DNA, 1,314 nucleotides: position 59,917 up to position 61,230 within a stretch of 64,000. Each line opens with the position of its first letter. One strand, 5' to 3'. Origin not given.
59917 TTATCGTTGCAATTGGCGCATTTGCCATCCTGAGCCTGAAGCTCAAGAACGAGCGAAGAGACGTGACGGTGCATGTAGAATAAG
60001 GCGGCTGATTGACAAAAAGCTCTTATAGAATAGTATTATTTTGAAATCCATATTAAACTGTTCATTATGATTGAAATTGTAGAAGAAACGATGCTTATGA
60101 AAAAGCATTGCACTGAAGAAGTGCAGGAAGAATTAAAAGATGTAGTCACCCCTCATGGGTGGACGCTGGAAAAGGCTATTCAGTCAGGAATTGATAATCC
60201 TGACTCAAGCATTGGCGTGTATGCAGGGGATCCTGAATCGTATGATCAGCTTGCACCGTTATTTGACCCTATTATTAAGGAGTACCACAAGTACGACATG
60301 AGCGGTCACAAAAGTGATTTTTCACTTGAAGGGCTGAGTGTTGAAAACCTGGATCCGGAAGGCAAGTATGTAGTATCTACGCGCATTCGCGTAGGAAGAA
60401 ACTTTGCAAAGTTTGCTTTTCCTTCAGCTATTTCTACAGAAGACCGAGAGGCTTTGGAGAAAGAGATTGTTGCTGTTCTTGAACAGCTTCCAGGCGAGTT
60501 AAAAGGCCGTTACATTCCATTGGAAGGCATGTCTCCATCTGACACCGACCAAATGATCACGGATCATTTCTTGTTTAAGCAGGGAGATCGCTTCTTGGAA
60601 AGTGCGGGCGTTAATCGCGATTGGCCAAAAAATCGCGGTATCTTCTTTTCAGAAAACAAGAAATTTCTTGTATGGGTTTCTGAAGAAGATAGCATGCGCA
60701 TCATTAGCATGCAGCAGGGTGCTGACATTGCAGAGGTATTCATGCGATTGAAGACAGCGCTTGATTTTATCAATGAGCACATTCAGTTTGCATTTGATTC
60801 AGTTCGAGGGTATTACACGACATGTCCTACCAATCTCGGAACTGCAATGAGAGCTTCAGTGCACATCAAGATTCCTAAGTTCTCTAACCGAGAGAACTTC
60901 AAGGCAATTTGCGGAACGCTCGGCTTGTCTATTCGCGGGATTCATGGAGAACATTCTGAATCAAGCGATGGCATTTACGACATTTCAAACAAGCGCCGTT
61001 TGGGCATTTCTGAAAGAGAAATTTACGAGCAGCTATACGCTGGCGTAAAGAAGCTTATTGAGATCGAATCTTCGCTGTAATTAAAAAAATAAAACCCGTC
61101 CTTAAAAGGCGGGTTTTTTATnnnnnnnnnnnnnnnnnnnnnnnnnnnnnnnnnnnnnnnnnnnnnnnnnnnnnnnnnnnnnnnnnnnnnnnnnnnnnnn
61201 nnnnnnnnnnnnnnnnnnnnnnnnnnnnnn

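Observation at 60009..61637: Animal-type arginine kinase on a low-GC islet with its own promoter and terminator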

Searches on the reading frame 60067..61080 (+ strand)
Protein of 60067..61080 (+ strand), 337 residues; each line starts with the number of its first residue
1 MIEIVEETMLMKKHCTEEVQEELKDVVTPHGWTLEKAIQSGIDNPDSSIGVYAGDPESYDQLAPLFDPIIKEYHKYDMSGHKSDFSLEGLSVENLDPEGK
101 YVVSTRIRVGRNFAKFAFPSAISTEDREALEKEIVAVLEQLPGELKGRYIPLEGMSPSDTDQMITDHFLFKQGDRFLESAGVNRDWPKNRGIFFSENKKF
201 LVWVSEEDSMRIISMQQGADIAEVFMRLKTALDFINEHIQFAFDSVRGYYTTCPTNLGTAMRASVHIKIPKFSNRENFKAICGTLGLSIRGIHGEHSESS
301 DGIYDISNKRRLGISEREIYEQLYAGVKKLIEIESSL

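Call 3: search_protein_families(library=pfam, proteins=[window:60067-61080:+])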
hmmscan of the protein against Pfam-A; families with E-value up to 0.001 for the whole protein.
window:60067-61080:+ (337 aa): 2 families
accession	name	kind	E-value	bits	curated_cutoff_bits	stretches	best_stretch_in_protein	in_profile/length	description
PF00217.24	ATP-gua_Ptrans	-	1.8e-71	240.2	22.4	1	130-336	2-202/203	ATP:guanido phosphotransferase, C-terminal catalytic domain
PF02807.20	ATP-gua_PtransN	-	3.3e-25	88.8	25.7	1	9-71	5-67/67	ATP:guanido phosphotransferase, N-terminal domain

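Call 4: search_protein_families(library=ncbifam, proteins=[window:60067-61080:+], max_evalue=0.01)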
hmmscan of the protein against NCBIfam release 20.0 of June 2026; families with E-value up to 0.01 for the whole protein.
window:60067-61080:+ (337 aa): 5 families
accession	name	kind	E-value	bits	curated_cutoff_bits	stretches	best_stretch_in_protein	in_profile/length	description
NF002194.0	PRK01059.1-4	equivalog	1.4e-44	152.6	385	1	96-335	9-243/345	protein arginine kinase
NF053707.1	PrArgKinMcsBBac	equivalog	1.3e-41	143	500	1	96-335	19-253/347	protein-arginine kinase McsB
NF002193.0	PRK01059.1-3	equivalog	9.6e-30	103.8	471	1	100-335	20-242/335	protein arginine kinase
NF002191.0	PRK01059.1-1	equivalog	8.6e-24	84.3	381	1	99-335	20-249/358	protein arginine kinase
NF002192.0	PRK01059.1-2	equivalog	2.5e-22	79.5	679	1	98-331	18-236/340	protein arginine kinase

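Call 5: search_solved_structures(query=window:60067-61080:+, show_alignments=2)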
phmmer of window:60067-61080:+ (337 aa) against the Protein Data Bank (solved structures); distinct sequences matched with E-value up to 0.001: 49.
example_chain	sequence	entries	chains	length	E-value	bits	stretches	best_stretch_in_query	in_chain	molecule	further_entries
4rf6_A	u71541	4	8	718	1.1e-204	682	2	7-336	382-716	Arginine kinase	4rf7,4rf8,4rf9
4wo8_A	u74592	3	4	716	3.4e-166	555.5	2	10-336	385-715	Taurocyamine kinase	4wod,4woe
4bg4_A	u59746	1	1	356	7.6e-99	334.2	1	9-335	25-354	ARGININE KINASE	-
4bg4_B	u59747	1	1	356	1.1e-98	333.7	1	9-335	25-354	ARGININE KINASE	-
4bhl_A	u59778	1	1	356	3.4e-98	332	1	9-335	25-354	ARGININE KINASE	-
4am1_A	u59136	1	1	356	2.3e-96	326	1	9-335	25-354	ARGININE KINASE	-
5zhq_A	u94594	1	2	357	1.2e-95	323.6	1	9-335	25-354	Arginine kinase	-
2j1q_A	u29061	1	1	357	1.9e-95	323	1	9-336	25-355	ARGININE KINASE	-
1rl9_A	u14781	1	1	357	1.4e-93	316.8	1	9-335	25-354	Arginine kinase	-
8yx0_A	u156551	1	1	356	1.6e-93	316.7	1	9-335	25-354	Arginine kinase Pro c 2.0101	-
1bg0_A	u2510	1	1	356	2.1e-93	316.3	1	9-335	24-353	ARGININE KINASE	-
1m15_A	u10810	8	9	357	2.2e-93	316.2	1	9-335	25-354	arginine kinase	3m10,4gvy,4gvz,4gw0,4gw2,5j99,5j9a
1p52_A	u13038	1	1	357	4e-93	315.4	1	9-335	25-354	Arginine kinase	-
1p50_A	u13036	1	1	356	5.6e-93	314.9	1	9-335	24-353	Arginine kinase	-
9fhn_A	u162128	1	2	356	4.1e-92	312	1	9-336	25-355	arginine kinase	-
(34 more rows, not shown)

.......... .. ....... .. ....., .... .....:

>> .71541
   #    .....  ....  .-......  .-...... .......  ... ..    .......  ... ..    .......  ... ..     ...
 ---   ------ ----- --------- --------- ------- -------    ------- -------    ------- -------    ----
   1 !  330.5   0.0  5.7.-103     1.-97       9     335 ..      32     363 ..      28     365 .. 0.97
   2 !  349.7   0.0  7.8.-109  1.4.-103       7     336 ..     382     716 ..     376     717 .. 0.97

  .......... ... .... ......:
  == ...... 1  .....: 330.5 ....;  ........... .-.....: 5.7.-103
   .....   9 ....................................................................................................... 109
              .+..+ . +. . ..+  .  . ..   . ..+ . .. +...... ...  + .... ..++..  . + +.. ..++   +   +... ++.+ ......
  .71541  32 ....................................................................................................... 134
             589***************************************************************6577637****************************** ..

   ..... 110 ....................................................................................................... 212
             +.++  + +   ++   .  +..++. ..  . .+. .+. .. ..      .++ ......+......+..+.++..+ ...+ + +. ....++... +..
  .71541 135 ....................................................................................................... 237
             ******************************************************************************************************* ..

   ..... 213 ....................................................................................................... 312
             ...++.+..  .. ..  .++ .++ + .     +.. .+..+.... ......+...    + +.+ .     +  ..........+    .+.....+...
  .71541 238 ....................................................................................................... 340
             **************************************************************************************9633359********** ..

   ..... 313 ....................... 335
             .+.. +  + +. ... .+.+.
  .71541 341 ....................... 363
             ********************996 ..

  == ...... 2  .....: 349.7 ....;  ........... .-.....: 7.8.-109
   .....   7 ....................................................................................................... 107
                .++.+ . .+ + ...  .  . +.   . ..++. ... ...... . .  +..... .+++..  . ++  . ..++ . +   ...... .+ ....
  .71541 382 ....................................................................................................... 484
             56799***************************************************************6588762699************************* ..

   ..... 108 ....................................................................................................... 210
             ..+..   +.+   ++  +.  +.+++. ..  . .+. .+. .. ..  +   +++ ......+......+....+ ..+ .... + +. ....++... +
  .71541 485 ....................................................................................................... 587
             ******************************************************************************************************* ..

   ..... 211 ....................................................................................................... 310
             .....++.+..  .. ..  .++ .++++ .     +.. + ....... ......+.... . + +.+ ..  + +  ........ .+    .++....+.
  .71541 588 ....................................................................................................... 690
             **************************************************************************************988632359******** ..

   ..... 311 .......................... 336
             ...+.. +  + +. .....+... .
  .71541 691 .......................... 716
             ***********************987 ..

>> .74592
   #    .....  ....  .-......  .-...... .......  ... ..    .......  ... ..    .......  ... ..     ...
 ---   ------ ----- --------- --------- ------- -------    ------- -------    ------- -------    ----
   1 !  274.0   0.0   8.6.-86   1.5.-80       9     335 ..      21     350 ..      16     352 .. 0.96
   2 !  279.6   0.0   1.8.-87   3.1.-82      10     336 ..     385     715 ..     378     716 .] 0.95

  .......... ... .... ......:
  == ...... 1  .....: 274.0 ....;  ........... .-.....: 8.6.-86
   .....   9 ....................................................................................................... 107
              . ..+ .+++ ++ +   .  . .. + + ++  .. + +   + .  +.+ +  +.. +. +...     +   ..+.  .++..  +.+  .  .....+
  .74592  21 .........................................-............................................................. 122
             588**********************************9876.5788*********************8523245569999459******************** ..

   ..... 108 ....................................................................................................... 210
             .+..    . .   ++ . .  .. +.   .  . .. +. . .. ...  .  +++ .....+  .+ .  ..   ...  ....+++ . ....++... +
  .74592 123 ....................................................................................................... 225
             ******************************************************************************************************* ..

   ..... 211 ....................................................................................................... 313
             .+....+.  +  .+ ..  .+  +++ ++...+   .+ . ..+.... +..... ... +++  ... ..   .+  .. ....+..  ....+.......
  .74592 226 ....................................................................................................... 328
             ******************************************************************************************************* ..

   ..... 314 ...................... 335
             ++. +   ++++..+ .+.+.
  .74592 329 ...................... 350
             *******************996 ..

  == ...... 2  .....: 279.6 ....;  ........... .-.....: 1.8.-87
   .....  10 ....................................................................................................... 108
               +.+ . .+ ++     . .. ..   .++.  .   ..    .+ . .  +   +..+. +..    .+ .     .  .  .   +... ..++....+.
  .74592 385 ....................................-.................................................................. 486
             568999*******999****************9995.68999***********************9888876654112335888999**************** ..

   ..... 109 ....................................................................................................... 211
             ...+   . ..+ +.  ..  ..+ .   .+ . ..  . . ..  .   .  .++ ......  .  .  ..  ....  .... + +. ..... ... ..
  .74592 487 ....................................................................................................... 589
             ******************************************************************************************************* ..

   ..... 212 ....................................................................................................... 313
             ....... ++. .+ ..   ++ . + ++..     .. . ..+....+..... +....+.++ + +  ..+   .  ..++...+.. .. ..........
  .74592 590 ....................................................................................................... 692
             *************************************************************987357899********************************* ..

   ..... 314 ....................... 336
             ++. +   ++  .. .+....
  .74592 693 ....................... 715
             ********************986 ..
